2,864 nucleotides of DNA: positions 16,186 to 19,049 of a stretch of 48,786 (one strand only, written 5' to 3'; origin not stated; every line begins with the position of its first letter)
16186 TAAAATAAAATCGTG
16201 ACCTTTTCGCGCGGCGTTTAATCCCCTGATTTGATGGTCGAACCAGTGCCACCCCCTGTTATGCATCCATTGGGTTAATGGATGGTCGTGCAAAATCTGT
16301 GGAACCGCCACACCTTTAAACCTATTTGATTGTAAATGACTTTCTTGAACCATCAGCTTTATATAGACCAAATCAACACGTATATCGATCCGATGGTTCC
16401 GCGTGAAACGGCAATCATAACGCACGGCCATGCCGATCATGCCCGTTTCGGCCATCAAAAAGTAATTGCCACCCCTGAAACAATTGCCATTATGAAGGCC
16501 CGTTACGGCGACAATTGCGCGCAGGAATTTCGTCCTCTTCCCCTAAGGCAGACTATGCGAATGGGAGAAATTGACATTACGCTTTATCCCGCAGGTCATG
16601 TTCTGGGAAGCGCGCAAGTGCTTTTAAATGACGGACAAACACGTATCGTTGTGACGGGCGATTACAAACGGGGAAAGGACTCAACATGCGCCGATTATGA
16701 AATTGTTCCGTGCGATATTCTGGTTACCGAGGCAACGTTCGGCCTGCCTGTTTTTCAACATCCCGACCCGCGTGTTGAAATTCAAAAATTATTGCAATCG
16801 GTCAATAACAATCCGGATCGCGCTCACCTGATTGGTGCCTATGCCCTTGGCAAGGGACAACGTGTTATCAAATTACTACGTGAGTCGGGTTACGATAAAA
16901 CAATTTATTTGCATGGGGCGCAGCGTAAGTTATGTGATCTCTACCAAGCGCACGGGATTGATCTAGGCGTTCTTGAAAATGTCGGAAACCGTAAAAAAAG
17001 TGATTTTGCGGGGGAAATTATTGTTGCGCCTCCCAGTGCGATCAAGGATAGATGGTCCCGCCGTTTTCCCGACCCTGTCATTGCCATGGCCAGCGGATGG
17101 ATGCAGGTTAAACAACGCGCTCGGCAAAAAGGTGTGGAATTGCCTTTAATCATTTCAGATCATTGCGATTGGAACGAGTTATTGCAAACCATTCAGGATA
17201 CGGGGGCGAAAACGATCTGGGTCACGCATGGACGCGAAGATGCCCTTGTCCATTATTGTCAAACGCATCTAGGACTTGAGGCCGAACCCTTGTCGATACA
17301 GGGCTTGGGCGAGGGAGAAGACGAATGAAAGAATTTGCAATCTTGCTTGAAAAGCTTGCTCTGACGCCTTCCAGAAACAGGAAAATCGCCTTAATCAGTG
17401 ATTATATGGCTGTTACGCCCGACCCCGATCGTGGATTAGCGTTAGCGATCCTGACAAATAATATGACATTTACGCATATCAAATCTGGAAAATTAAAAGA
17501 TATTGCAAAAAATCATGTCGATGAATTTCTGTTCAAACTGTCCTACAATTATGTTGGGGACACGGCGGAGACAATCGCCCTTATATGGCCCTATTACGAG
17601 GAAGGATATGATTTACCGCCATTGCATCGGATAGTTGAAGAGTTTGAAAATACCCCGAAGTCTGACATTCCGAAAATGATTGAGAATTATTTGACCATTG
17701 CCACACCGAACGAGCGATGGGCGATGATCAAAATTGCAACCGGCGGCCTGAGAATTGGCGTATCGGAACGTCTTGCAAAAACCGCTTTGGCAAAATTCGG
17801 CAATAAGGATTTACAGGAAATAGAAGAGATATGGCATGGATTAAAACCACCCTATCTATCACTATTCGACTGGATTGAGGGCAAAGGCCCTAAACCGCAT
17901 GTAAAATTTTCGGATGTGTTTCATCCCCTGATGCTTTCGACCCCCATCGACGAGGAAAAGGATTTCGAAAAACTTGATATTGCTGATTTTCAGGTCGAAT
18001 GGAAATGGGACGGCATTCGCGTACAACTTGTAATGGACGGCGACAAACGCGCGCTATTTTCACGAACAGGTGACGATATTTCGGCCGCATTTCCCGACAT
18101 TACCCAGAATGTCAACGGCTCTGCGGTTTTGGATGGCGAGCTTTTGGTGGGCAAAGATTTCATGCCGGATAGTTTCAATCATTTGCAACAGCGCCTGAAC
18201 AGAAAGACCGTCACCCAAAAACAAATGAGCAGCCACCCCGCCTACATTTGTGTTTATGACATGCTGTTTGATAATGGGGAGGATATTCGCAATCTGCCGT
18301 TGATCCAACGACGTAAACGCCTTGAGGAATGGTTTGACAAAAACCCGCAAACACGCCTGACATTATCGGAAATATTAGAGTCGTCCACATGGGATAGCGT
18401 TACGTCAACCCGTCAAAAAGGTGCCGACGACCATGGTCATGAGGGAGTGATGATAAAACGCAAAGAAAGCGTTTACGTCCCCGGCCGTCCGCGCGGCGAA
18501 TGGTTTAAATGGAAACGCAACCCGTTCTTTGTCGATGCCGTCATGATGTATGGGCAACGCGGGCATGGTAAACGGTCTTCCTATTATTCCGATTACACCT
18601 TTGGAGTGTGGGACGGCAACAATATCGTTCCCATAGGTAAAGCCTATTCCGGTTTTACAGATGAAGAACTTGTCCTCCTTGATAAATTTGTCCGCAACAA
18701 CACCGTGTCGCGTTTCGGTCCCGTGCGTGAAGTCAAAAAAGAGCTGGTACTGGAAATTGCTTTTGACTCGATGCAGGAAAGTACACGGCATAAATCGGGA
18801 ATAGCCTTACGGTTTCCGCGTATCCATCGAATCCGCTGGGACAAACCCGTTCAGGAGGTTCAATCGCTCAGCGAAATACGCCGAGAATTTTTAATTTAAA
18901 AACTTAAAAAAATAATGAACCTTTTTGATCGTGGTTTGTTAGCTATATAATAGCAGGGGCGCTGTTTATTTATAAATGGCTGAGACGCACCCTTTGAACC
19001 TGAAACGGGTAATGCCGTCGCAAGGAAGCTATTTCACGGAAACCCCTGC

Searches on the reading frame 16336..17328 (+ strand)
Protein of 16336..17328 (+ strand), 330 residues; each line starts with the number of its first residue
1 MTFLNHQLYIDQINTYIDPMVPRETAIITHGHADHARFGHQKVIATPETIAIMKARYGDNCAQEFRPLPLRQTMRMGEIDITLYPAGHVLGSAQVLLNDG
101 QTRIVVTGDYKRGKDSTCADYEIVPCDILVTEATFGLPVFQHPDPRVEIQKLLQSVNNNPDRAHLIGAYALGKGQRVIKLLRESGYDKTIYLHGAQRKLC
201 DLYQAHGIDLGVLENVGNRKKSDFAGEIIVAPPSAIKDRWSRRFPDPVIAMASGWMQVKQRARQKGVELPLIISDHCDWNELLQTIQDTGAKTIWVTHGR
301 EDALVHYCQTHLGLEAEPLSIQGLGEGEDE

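Call 72: search_protein_families(library=pfam, proteins=[window:16336-17328:+], max_evalue=0.001)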
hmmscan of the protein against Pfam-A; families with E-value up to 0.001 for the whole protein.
window:16336-17328:+ (330 aa): 2 families
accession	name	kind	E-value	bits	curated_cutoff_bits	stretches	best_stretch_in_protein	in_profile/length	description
PF12706.13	Lactamase_B_2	-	1.7e-05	25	27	1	25-135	33-166/200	Beta-lactamase superfamily domain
PF07521.17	RMMBL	-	3.9e-05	24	21.6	0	273-309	14-50/63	Zn-dependent metallo-hydrolase RNA specificity domain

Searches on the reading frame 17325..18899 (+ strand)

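Call 72: search_protein_families(library=pfam, proteins=[window:17325-18899:+], max_evalue=0.001)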
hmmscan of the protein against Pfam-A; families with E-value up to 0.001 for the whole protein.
window:17325-18899:+ (524 aa): 5 families
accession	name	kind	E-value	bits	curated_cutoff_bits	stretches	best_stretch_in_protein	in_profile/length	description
PF01068.26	DNA_ligase_A_M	-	3.4e-35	122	26.2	1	203-397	2-204/204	ATP dependent DNA ligase domain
PF04679.21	DNA_ligase_A_C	-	1.4e-11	45.1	27.5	1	418-507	2-94/94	ATP dependent DNA ligase C terminal region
PF01331.24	mRNA_cap_enzyme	-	6.1e-06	26.7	29.6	1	211-397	7-194/194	mRNA capping enzyme, catalytic domain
PF04675.19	DNA_ligase_A_N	-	2.1e-05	25.2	24.6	0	77-156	86-174/174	DNA ligase N terminus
PF09414.15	RNA_ligase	-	0.00062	20.4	27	0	221-397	2-171/171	RNA ligase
